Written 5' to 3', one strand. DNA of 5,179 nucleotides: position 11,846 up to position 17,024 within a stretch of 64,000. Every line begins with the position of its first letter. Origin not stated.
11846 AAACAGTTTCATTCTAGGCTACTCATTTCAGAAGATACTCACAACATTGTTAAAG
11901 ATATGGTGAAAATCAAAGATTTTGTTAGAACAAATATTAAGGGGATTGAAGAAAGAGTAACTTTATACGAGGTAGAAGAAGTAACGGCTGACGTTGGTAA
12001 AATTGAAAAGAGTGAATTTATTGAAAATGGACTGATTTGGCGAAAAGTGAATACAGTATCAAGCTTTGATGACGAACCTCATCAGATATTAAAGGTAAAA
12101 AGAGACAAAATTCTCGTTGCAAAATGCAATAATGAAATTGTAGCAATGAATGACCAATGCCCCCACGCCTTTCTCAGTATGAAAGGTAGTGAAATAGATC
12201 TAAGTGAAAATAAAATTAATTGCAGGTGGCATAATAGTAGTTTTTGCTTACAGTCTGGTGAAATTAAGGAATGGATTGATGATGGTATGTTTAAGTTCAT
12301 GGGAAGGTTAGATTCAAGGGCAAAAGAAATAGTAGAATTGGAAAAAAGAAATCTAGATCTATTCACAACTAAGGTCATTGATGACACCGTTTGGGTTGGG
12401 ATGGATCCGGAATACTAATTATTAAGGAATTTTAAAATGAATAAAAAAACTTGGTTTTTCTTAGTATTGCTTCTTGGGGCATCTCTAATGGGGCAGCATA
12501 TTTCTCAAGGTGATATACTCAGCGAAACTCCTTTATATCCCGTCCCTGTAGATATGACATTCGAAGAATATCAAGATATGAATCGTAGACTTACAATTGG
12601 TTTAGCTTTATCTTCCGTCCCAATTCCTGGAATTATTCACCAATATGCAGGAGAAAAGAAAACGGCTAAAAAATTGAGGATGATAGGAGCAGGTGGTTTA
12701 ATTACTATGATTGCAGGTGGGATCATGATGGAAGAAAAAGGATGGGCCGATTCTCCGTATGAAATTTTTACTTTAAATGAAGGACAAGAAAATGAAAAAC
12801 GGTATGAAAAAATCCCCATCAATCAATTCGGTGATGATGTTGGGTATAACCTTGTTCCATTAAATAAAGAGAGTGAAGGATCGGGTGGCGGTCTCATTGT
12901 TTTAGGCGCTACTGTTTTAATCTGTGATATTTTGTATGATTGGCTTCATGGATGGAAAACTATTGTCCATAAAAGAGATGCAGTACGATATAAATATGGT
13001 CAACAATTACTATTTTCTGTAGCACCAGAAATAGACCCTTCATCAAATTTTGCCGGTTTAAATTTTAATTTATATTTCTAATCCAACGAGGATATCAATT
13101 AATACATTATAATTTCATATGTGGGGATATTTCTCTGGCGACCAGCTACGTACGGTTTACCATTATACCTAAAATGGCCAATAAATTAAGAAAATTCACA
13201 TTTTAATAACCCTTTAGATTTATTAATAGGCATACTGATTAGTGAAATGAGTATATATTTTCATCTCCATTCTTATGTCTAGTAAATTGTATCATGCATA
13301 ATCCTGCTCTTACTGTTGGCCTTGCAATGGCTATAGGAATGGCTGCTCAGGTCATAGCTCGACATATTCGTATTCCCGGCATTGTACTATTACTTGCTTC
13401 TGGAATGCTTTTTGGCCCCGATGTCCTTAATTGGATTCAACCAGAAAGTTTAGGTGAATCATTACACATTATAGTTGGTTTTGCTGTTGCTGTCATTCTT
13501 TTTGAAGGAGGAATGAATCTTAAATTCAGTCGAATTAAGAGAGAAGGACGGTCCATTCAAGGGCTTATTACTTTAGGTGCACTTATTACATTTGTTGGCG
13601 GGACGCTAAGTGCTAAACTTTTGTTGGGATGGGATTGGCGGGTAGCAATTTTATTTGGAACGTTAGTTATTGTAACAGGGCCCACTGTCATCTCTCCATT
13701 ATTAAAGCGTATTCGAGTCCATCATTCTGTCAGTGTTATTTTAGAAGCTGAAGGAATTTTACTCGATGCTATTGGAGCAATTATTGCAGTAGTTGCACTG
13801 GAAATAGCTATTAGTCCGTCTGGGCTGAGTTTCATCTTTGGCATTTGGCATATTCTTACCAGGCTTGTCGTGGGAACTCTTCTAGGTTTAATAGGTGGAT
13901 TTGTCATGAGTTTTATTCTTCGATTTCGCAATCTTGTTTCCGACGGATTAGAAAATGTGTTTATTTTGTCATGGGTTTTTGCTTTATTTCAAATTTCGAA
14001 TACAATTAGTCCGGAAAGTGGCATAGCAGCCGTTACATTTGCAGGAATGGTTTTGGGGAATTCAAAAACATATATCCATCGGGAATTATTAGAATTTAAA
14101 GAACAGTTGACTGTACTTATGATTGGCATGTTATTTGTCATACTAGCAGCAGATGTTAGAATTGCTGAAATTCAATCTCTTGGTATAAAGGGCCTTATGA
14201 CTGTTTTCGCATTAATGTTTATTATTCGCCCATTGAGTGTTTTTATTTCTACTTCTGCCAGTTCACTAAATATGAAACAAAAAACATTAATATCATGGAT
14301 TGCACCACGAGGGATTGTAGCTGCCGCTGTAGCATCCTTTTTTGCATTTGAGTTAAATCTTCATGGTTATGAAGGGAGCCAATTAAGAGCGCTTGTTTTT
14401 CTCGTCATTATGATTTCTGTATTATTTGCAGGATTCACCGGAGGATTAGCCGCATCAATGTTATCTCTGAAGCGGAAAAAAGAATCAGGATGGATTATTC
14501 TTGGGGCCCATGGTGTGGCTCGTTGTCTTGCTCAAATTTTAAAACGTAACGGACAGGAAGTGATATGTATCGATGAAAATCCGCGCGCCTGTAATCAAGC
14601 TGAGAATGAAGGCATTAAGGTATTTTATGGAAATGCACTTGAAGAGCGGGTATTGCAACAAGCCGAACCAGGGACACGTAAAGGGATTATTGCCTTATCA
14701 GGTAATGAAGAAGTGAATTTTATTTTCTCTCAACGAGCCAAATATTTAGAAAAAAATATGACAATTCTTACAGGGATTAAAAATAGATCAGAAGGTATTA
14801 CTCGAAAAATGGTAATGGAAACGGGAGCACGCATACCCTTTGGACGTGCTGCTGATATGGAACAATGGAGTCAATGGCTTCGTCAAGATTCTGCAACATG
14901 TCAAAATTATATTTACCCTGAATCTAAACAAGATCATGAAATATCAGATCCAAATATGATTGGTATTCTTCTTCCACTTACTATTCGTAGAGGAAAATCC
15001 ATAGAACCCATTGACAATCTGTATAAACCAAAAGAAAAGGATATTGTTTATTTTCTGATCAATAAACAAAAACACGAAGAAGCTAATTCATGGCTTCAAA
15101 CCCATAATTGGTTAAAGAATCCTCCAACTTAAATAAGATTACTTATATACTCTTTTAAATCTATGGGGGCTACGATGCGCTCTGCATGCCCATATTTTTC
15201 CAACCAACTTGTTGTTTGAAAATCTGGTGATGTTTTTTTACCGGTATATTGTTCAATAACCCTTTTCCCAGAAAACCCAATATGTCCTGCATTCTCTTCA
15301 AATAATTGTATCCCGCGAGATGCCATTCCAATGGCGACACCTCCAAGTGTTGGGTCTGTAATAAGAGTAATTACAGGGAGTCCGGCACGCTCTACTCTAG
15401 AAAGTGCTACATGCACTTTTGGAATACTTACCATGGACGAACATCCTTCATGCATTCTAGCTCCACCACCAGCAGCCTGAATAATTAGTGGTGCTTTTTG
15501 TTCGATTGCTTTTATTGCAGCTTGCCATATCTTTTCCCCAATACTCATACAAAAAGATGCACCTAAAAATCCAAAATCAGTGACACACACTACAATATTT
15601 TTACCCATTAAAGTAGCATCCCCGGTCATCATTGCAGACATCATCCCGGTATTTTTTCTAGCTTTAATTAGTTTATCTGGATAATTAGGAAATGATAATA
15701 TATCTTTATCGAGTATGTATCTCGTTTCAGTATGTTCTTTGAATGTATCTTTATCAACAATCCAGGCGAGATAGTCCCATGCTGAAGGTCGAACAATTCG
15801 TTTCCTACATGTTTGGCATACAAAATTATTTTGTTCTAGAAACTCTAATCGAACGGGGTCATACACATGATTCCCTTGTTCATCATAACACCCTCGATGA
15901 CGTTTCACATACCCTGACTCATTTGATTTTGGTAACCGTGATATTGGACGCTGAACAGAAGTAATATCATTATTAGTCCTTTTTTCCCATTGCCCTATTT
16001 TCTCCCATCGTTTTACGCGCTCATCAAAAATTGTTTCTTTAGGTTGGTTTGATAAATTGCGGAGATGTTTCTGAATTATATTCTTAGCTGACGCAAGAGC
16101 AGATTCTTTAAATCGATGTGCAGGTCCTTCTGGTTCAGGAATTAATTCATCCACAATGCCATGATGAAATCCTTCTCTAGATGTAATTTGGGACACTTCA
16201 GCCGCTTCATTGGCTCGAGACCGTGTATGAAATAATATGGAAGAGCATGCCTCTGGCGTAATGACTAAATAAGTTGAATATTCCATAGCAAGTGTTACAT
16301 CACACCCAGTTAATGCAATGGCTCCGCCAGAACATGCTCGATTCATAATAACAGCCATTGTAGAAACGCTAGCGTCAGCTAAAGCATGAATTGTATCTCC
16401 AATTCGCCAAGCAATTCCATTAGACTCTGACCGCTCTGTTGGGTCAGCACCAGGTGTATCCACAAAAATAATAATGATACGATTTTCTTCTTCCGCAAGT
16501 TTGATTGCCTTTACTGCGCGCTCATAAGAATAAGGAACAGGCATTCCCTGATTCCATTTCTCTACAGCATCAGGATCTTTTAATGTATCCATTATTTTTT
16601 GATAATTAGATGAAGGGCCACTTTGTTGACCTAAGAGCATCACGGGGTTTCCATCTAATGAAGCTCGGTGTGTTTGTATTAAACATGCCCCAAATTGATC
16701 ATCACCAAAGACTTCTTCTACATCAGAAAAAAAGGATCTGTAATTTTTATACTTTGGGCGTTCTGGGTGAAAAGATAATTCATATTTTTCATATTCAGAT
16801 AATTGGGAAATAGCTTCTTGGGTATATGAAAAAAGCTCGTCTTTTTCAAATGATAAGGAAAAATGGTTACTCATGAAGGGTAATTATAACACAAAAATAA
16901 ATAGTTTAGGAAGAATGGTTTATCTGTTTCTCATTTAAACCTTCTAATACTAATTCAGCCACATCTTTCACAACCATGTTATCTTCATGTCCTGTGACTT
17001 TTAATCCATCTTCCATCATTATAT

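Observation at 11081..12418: Class III nucleotide cyclase sandwiched between two different [2Fe-2S] domains (ferredoxin-type and Rieske-type)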

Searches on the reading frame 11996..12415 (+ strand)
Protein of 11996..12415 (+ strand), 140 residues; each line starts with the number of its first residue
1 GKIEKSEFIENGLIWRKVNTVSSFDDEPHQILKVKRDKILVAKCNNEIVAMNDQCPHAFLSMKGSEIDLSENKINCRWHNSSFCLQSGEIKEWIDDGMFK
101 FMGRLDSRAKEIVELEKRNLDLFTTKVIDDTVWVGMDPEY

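Call 43: search_solved_structures(query=window:11996-12415:+, max_evalue=1, show_alignments=3)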
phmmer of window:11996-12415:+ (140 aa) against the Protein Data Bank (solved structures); distinct sequences matched with E-value up to 1: 10.
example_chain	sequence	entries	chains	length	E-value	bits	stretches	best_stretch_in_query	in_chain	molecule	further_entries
2e4p_A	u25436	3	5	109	0.00018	24.4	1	27-92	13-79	Biphenyl dioxygenase ferredoxin subunit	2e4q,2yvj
6icp_A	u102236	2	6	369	0.0038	20.1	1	31-82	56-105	Methylxanthine N1-demethylase NdmA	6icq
6ick_A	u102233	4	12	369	0.0038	20.1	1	31-82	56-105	Methylxanthine N1-demethylase NdmA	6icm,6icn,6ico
1fqt_A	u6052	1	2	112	0.0063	19.4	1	30-92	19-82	RIESKE-TYPE FERREDOXIN OF BIPHENYL DIOXYGENASE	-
1z01_A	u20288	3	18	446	0.0077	19.1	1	29-102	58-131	2-oxo-1,2-dihydroquinoline 8-monooxygenase, oxygenase component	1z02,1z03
4emj_B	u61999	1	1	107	0.014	18.3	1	37-92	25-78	Toluene 1,2-dioxygenase system ferredoxin subunit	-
3dqy_A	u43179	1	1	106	0.014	18.3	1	37-92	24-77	Toluene 1,2-dioxygenase system ferredoxin subunit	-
1vck_A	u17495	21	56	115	0.11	15.4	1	14-88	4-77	ferredoxin component of carbazole | Ferredoxin CarAc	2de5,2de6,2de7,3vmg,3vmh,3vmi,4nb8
3gcf_A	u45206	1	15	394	0.45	13.4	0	35-96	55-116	Terminal oxygenase component of carbazole 1,9a-dioxygenase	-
6icl_A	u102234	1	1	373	0.88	12.5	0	35-79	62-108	Methylxanthine N3-demethylase NdmB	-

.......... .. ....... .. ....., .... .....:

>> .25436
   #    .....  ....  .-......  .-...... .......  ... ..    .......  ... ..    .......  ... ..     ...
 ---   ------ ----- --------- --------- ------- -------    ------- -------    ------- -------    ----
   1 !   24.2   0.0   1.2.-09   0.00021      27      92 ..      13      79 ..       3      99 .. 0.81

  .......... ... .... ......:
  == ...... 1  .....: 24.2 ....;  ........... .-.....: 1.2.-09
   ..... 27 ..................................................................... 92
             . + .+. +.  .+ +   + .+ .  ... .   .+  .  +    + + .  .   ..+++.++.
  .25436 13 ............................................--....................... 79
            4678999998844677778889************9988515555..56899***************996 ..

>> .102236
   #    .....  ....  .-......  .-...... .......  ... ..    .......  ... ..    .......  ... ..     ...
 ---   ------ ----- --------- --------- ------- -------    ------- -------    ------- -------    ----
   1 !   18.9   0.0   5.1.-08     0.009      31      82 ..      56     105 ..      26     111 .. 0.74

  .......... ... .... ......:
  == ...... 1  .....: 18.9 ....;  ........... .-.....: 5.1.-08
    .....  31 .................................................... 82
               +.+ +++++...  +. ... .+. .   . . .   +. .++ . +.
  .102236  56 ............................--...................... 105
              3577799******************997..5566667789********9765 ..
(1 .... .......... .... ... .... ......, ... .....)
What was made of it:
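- On High-potential Rieske (bc1/b6f type): The nearest solved relatives are low-potential Rieske ferredoxins (call 43).
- Closest known: Rieske-type ferredoxins of ring-hydroxylating dioxygenase systems. Same: BphA3 also has a Cys at the position of C389 (call 43).
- Low-potential features: the Rieske has no disulfide Cys, has Phe388, and its nearest solved relatives are BphA3, BphF, TodB and CarAc (call 43).
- Tried and rejected: High-potential Rieske: rejected from the box sequences and the nearest solved relatives (call 43).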

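Call 44: find_homologous_proteins(query=window:11996-12415:+, max_evalue=0.001)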
Query window:11996-12415:+ (140 aa): 1 proteins with E <= 0.001 among 8 candidates.
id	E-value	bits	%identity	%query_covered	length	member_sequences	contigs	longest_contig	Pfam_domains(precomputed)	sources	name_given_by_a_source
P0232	2.5e-55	204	100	64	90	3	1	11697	PF00355.33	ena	-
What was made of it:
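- Tried and rejected: Homologue search with the Rieske module alone: only one fragment was returned, because of the word index (call 44), so one search was wasted.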

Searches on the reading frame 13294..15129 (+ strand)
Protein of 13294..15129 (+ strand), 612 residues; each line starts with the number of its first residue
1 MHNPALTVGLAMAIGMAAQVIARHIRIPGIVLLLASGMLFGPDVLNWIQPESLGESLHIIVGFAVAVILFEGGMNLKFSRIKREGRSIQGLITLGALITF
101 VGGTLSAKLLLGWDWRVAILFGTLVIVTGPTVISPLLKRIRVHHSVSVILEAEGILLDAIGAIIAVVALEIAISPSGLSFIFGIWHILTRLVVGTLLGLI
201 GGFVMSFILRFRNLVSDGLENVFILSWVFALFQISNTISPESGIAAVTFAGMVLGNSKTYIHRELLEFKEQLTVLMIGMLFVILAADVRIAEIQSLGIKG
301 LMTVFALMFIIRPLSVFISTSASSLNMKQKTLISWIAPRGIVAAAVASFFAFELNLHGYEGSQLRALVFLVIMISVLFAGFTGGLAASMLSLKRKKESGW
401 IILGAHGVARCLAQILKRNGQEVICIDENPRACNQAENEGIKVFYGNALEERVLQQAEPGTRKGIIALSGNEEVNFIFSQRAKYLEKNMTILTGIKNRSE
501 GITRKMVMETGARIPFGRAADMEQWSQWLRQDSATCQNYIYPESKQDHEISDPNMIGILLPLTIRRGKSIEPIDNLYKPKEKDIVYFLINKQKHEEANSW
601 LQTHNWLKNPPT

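Call 14: search_protein_families(library=pfam, proteins=[window:13294-15129:+], max_evalue=0.001)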
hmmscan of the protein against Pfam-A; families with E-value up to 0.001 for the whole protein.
window:13294-15129:+ (612 aa): 2 families
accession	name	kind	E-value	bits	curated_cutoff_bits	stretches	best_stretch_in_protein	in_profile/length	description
PF00999.27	Na_H_Exchanger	-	2.9e-47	161.8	26.2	1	16-382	8-368/375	Sodium/hydrogen exchanger, transmembrane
PF02254.24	TrkA_N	-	2e-16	60.7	23.8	1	401-500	2-101/116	TrkA-N domain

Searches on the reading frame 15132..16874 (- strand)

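Call 14: search_protein_families(library=pfam, proteins=[window:15132-16874:-], max_evalue=0.001)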
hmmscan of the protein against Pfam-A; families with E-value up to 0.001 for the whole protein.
window:15132-16874:- (581 aa): 2 families
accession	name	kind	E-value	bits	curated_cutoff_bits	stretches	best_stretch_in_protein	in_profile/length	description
PF03255.19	ACCA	-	6.7e-59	200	23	1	16-294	42-310/310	Acetyl co-enzyme A carboxylase carboxyltransferase-like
PF01039.27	Carboxyl_trans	-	8.6e-27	94.3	22.3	2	393-549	21-182/493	Carboxyl transferase domain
